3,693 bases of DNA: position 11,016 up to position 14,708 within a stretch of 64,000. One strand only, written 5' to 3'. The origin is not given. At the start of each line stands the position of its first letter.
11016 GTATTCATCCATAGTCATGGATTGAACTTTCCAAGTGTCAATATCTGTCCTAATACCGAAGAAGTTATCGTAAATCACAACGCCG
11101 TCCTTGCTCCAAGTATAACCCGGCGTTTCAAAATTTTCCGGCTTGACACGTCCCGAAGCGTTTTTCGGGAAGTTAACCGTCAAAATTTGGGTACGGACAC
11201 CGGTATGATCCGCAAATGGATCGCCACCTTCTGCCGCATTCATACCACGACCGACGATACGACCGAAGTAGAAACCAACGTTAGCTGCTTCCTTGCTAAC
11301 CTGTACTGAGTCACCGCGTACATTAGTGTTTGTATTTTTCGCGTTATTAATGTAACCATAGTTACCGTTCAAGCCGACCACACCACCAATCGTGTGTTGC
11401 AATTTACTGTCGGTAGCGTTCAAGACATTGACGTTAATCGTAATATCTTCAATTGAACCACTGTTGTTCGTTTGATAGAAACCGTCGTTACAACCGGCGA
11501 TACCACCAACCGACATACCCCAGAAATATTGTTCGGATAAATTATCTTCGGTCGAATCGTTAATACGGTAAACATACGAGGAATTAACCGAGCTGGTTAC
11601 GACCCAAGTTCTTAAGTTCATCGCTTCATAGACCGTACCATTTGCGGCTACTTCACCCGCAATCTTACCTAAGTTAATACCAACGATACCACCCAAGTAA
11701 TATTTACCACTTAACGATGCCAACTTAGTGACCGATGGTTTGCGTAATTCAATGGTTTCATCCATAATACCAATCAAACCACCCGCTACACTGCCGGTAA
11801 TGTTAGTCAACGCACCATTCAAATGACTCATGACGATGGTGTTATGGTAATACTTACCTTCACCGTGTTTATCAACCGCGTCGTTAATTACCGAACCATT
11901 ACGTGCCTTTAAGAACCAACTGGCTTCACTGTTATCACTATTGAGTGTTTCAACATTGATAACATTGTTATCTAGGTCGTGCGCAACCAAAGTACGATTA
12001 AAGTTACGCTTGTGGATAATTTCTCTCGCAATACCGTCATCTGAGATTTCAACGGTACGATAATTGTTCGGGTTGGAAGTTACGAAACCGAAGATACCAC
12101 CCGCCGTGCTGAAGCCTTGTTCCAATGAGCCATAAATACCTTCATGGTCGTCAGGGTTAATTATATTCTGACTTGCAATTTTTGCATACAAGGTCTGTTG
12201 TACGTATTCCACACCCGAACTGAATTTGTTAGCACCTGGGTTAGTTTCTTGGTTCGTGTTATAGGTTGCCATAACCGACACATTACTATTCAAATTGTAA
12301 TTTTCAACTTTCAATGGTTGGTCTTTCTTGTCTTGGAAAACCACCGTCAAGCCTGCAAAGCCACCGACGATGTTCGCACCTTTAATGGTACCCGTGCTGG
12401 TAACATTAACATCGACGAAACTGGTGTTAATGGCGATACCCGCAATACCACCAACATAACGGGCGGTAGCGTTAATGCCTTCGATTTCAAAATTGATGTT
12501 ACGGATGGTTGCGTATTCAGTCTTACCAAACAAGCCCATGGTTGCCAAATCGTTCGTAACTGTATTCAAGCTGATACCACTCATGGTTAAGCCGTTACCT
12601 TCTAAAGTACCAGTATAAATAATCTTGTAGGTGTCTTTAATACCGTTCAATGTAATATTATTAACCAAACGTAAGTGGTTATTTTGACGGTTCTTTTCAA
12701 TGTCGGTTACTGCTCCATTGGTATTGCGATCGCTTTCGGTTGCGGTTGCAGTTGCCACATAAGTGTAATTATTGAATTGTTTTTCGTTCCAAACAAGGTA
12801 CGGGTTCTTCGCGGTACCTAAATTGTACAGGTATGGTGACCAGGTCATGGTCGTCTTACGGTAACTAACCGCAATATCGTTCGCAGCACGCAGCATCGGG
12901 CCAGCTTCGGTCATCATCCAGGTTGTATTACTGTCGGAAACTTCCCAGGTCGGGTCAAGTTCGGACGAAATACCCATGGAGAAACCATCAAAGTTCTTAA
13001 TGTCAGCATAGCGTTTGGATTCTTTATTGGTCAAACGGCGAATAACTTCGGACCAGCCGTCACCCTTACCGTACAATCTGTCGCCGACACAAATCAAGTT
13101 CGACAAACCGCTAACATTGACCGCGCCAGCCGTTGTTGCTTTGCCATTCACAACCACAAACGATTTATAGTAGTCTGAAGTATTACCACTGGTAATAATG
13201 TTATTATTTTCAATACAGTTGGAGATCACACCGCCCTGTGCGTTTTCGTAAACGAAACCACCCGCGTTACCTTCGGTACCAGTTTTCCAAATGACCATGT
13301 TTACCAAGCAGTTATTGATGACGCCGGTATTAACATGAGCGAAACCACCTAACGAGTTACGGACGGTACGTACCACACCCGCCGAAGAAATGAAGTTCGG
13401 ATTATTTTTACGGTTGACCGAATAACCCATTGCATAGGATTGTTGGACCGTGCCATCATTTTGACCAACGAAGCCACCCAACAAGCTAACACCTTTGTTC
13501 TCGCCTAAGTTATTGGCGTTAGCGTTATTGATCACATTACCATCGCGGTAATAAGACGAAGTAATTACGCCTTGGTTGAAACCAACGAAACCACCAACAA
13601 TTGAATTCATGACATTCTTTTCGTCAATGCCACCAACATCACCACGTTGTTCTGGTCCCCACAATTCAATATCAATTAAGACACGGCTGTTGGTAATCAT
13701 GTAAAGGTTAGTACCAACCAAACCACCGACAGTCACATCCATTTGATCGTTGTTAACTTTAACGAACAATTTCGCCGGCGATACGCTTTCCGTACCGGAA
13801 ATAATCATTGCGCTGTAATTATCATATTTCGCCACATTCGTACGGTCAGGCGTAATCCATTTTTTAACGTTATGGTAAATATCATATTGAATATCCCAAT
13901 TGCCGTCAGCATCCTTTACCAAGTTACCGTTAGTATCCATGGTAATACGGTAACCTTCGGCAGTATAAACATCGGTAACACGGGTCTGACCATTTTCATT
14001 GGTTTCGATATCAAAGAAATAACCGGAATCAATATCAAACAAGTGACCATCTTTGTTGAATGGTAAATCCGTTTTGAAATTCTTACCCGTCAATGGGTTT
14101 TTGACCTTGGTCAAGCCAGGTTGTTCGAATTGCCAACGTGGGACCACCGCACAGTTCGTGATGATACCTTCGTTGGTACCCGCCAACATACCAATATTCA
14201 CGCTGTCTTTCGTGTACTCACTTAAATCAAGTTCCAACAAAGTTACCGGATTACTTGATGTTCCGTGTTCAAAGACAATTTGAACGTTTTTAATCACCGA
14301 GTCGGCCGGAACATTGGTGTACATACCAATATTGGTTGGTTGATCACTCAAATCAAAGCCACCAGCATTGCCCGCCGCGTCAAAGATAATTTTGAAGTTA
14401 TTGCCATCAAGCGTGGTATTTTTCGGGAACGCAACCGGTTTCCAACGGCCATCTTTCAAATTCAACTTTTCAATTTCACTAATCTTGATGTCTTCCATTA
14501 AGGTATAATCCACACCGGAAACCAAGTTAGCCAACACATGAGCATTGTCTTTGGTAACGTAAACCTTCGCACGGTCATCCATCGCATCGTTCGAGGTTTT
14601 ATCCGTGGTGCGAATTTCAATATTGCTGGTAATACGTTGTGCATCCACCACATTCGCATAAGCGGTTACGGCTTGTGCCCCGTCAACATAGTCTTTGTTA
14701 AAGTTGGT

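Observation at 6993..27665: Single uninterrupted 20.6-kb gene for a ~6,880-aa N-terminally anchored surface protein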

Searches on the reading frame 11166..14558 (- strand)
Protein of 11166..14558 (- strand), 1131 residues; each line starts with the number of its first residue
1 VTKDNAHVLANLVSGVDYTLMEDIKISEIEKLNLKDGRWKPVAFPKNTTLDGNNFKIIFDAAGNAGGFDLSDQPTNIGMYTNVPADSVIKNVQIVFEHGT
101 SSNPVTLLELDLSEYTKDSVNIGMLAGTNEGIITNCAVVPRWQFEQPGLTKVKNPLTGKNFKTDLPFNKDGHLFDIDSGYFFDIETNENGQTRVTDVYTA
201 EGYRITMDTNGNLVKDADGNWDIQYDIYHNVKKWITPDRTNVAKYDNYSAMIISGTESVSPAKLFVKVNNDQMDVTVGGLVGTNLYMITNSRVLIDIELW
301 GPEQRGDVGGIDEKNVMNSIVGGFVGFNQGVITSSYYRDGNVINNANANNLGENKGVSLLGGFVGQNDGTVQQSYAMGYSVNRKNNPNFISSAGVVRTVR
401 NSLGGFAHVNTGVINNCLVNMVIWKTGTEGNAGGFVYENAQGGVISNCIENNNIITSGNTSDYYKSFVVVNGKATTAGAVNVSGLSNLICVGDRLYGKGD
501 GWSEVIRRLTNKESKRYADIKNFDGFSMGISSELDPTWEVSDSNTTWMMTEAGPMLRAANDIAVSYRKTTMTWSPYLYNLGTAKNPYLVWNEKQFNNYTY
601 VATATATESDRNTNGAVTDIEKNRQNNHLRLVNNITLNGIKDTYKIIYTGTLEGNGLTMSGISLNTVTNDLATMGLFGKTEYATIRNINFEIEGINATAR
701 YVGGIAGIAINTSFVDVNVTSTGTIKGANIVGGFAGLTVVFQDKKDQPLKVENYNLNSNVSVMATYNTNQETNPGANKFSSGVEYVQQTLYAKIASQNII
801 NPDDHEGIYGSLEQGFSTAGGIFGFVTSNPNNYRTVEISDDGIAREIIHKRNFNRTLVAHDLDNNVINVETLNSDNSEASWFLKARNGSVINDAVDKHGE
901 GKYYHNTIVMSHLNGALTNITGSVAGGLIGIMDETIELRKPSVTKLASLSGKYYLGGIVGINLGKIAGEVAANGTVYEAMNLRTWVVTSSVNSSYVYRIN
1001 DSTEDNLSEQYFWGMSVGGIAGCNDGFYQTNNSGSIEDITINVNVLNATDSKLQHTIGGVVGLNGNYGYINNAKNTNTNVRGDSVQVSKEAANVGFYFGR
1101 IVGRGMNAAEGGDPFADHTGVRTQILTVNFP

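Call 33: search_solved_structures(query=A1, max_evalue=1, show_alignments=2)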
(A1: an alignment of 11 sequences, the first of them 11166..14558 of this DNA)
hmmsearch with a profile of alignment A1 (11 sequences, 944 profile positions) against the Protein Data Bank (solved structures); distinct sequences matched with E-value up to 1: 0.

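Call 47: find_related_loci(query=A1, collection=genome_contigs, flank=10000)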
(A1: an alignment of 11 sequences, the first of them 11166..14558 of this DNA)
Query A1 (1131 aa) in genome_contigs; peptide patterns used: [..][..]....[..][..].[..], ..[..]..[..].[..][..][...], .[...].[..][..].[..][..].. (x = any residue, [..] = any of these).
44 stretches matched a pattern; 23 encode a relative of the query (tblastn E <= 1e-3); 22 distinct loci.
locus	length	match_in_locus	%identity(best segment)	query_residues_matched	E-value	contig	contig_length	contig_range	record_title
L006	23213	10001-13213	56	1-1104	0e+0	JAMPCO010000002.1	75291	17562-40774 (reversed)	MAG: Prevotella sp. isolate NALB_7821b_27 Scaffold_#2__SCF_002___75291_bp, whole genome shotgun sequence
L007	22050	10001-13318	58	5-1131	0e+0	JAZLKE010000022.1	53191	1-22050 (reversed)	MAG: Clostridia bacterium isolate T1900044960_TA20190018.MAGScoT_cleanbin_000028 SGB_3928_k141_802526, whole genome shot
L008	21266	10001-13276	56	1-1131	0e+0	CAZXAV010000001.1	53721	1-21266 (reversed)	MAG TPA_asm: uncultured Prevotella sp. isolate SRP199465_co2_862 genome assembly, contig: NODE_1186_length_53721_cov_7.6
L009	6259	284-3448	56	1-1105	0e+0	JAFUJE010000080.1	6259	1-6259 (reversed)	MAG: Clostridia bacterium isolate RGIG4543 Roe_deer_Rectum-2__c419130, whole genome shotgun sequence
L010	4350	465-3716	54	1-1103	0e+0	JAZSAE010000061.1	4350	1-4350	MAG: Clostridia bacterium isolate T1900044939_TS20190405.MAGScoT_cleanbin_000018 SGB_3457_k141_2521307, whole genome sho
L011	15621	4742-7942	51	1-1109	0e+0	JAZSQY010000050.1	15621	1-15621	MAG: Clostridia bacterium isolate T1900044540_TS20190006.MAGScoT_cleanbin_000046 SGB_60_k141_860251, whole genome shotgu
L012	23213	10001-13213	50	1-1115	0e+0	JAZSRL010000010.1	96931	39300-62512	MAG: Clostridia bacterium isolate T1900044537_TS20190003.MAGScoT_cleanbin_000035 SGB_31_k141_2186524, whole genome shotg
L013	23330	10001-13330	55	1-1131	0e+0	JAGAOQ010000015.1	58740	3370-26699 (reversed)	MAG: Clostridia bacterium isolate RGIG8633 Water_deer_Cecum.Co__c960948, whole genome shotgun sequence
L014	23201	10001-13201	47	1-1106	0e+0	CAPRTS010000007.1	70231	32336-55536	MAG TPA_asm: uncultured Eubacteriales bacterium isolate MGBC126721 genome assembly, contig: MGBC126721.7, whole genome s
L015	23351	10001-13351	54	1-1131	0e+0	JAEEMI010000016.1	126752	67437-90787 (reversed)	MAG: Clostridia bacterium isolate Tb.RUG.236 k141_7326810_flag=0_multi=31.4133_len=126752, whole genome shotgun sequence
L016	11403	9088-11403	55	1-786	0e+0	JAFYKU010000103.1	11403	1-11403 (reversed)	MAG: Clostridia bacterium isolate RGIG7181 Water_buffalos_Cecum-1__c966156, whole genome shotgun sequence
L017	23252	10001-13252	55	1-1103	0e+0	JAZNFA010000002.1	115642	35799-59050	MAG: Clostridia bacterium isolate T1900044716_TS20190182.MAGScoT_cleanbin_000023 SGB_1878_k141_1378254, whole genome sho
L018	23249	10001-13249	46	1-1106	0e+0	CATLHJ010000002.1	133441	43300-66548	MAG TPA_asm: uncultured Clostridia bacterium isolate MGG05635_1680015436 genome assembly, contig: ERR3199558_150, whole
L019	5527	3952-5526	50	2-529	2e-144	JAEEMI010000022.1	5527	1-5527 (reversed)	MAG: Clostridia bacterium isolate Tb.RUG.236 k141_9066427_flag=1_multi=7.9941_len=5527, whole genome shotgun sequence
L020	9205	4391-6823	27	9-966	7e-57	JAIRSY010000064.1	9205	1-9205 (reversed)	MAG: Christensenellaceae bacterium isolate Ct408_bin58 k119_6029182, whole genome shotgun sequence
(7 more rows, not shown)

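Call 52: predict_structure(alignment_id=A1)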
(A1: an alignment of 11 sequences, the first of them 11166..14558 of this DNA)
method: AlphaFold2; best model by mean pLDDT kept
length: 1131 residues; sequences in the alignment: 11
mean_pLDDT: 64.3   pTM: 0.48
mean pLDDT of the five models: 64.3, 62.6, 60.3, 58.9, 56.0
residues with pLDDT >= 90: 117; 70-90: 403; 50-70: 260; < 50: 351
segments of 3 or more residues with pLDDT < 50: 62-65, 168-171, 227-257, 304-312, 352-354, 380-393, 470-479, 493-579, 604-618, 768-777, 792-814, 853-859, 868-879, 883-905, 970-984, 986-1013, 1047-1052, 1079-1096, 1107-1131
pLDDT, mean of each block of 10 residues (from residue 1): 78 78 73 67 88 74 63 92 89 77 73 89 96 83 57 78 52 65 65 75 74 77 56 36 33 45 87 92 90 88 51 75 96 80 81 64 94 73 34 67 88 83 74 82 77 59 65 40 67 42 39 35 40 39 37 38 29 36 60 72 48 45 68 71 71 82 70 82 87 85 89 89 85 90 59 84 66 43 64 37 37 61 85 62 60 47 50 39 46 36 55 81 86 84 74 82 78 40 46 32 33 64 75 68 51 62 74 60 35 42 54 27 25 26
secondary structure, 60 per line:
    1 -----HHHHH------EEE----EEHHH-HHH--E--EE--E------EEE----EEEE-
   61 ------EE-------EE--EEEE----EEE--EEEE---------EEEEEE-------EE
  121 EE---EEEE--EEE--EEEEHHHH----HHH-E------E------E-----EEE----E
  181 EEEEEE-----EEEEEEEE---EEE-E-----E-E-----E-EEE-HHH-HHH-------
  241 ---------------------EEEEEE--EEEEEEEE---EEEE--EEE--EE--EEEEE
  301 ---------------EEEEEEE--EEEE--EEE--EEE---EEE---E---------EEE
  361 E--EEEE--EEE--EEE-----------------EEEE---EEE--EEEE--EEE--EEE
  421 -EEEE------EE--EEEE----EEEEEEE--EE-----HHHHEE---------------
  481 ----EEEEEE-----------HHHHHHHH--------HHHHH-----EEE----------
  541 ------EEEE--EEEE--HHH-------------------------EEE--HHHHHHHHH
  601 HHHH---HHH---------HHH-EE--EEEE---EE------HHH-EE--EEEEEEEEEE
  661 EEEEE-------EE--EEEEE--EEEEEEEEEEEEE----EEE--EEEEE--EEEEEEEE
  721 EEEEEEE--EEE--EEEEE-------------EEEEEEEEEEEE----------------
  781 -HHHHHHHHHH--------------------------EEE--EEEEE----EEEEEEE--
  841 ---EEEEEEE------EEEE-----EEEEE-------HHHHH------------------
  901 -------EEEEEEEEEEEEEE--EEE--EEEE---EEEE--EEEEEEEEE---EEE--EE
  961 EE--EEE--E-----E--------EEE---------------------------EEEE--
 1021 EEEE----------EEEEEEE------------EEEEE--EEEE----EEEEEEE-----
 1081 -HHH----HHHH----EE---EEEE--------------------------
elements in order (helices of 4 or more, strands of 3 or more residues): H6-10 E17-19 E49-51 E56-59 E80-83 E88-90 E93-96 E106-111 E119-122 E126-129 E132-134 E137-140 H141-144 E173-175 E180-186 E192-199 E203-205 E223-225 E262-267 E270-277 E281-284 E287-289 E296-300 E316-322 E325-328 E331-333 E336-338 E342-344 E358-361 E364-367 E370-372 E375-377 E395-398 E402-404 E407-410 E413-415 E418-420 E422-425 E436-439 E444-450 H460-463 E485-490 H502-509 H518-522 E528-530 E547-550 E553-556 E587-589 H592-604 E628-631 E651-665 E677-681 E684-696 E701-703 E706-710 E713-727 E730-732 E735-739 E753-764 H782-791 E818-820 E823-827 E832-838 E844-850 E857-860 E866-870 H878-882 E908-921 E924-926 E929-932 E936-939 E942-950 E954-956 E959-962 E965-967 E985-987 E1015-1018 E1021-1024 E1035-1041 E1054-1058 E1061-1064 E1069-1075 H1089-1092 E1102-1105

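Call 58: fold_search(model_id=the predicted structure, library=pdb)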
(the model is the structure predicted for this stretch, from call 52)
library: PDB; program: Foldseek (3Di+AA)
matches with E <= 10: 202; with E <= 0.001: 0
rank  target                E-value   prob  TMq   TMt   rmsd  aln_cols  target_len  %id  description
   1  7uvl_P                9.2e-03  0.98  0.13  0.11  14.4       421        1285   14  IgA1 Protease with IgA1 substrate (released 2022-11-23)
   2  3n6z                  1.2e-02  1.00  0.17  0.50   9.5       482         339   13  Crystal structure of a putative immunoglobulin A1 protease (BACOVA_03286) from Bacteroides ovatus at 1.30 A resolution (released 2010-07-21)
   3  7o77                  1.5e-02  0.11  0.08  0.12  27.6      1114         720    8  Structure of the PL6 family alginate lyase Patl3640 from Pseudoalteromonas atlantica T6c (released 2021-07-28)
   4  9beu_A                1.6e-02  0.14  0.09  0.14  18.4       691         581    9  Structure of GH110B in complex with a lambda-carrageenan oligosaccharide (released 2025-08-27)
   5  8yk3_B                2.2e-02  0.20  0.11  0.16  18.8       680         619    8  Blood group B alpha-1,3-galactosidase AgaBb from Bifidobacterium bifidum, construct T7-tag_24-673 (released 2024-07-10)
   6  6xja_P                2.8e-02  0.99  0.13  0.12  11.1       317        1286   13  Streptococcus Pneumoniae IgA1 Protease with IgA1 substrate (released 2021-01-20)
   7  8pvs_A                2.8e-02  0.09  0.08  0.10  18.9       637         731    8  Targeting extended blood antigens by Akkermansia muciniphila enzymes unveils a missing link for generating universal d (released 2024-02-28)
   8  4ojp_C                3.2e-02  0.07  0.08  0.09  29.4       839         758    8  Crystal Structure of Putative Tailspike Protein (TSP1, orf210) from Escherichia coli O157:H7 Bacteriohage CBA120 in Co (released 2014-03-26)
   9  8bwk_A                3.4e-02  0.11  0.09  0.12  22.2       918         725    8  Metagenomic derived PL6 alginate lyase (released 2023-12-20)
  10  4oj5_C                3.5e-02  0.09  0.08  0.11  28.9       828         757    7  Crystal Structure of a Putative Tailspike Protein (TSP1, orf210) from Escherichia coli O157:H7 Bacteriohage CBA120 (released 2014-03-26)
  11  4oj5_A                3.8e-02  0.10  0.09  0.11  28.8       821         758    7  Crystal Structure of a Putative Tailspike Protein (TSP1, orf210) from Escherichia coli O157:H7 Bacteriohage CBA120 (released 2014-03-26)
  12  5gkd_A                4.0e-02  0.06  0.08  0.10  25.4       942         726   10  Structure of PL6 family alginate lyase AlyGC (released 2017-02-08)
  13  6xjb                  5.2e-02  0.99  0.16  0.15   7.1       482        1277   10  IgA1 Protease (released 2020-12-09)
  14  4q1q_A                6.0e-02  0.08  0.07  0.15  15.9       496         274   10  Crystal structure of TibC-catalyzed hyper-glycosylated TibA55-350 fragment (released 2014-09-17)
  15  5nxk_B                6.6e-02  0.47  0.12  0.32  17.6       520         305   12  L. reuteri 53608 SRRP (released 2018-03-21)
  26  7uvk                  2.2e-01  0.97  0.15  0.14   7.2       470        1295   10  G. haemolysans IgA1 protease (released 2022-11-23)
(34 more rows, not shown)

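Call 98: fold_search(model_id=the predicted structure, library=viral)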
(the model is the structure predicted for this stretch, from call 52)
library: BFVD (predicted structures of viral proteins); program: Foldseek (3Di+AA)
matches with E <= 10: 235; with E <= 0.001: 6
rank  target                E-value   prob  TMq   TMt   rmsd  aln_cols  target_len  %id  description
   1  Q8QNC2                6.8e-10  1.00  0.22  0.21  18.1      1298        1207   11  EsV-1-160 [Ectocarpus siliculosus virus 1 (isolate New Zealand/Kaikoura/1988)]
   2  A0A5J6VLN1            8.9e-09  1.00  0.20  0.41  16.1       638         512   12  Uncharacterized protein [Megaviridae environmental sample]
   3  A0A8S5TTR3            8.2e-05  1.00  0.18  0.35   7.3       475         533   15  Putative immunoglobulin A1 protease [Siphoviridae sp. ct5jB2]
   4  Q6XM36                1.1e-04  1.00  0.22  0.37   6.8       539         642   11  FirrV-1-A51 [Feldmannia irregularis virus a]
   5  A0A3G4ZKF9            1.3e-04  0.98  0.12  0.20  26.2      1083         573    9  Uncharacterized protein [Terrestrivirus sp.]
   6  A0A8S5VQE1            1.5e-04  1.00  0.18  0.34   8.4       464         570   16  (no name in the UniProt tables at hand)
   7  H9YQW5                1.1e-03  1.00  0.20  0.38  12.1       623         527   14  (no name in the UniProt tables at hand)
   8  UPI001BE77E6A         2.0e-03  0.11  0.07  0.09  30.6      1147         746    9  (no name look-up for this kind of identifier)
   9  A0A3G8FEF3            3.2e-03  0.33  0.11  0.13  25.9      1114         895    7  (no name in the UniProt tables at hand)
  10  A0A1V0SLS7            7.4e-03  0.20  0.10  0.14  26.6      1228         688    9  Right handed beta helix domain-containing protein [Klosneuvirus KNV1]
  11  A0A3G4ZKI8            1.1e-02  0.57  0.10  0.21  27.2       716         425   11  Uncharacterized protein [Terrestrivirus sp.]
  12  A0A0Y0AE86            1.6e-02  0.09  0.10  0.10  32.4      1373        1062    8  Putative tail spike protein [Bacillus phage Eldridge]
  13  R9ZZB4                2.0e-02  0.16  0.09  0.10  26.6       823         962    8  Structural protein [Cellulophaga phage phi17:2]
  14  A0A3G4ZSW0            2.4e-02  0.23  0.12  0.15  25.3      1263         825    9  Right handed beta helix domain-containing protein [Edafosvirus sp.]
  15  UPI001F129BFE         2.9e-02  0.18  0.09  0.13  27.2       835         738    7  (no name look-up for this kind of identifier)
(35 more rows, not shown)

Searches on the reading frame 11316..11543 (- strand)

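Call 84: search_protein_families(library=pfam, proteins=[window:11316-11543:-], max_evalue=10)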
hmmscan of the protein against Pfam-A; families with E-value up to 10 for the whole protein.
seq(76 aa): 1 family
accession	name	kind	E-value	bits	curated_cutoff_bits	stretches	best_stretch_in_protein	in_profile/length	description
PF07581.17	Glug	-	2.2e-06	28.2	20.5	2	50-74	3-26/28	The GLUG motif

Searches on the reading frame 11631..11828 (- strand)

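Call 84: search_protein_families(library=pfam, proteins=[window:11631-11828:-], max_evalue=10)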
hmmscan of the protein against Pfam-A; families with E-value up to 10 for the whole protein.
seq(66 aa): 1 family
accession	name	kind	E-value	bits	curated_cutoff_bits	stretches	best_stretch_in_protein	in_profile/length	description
PF07581.17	Glug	-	1.8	9.6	20.5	1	43-58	3-19/28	The GLUG motif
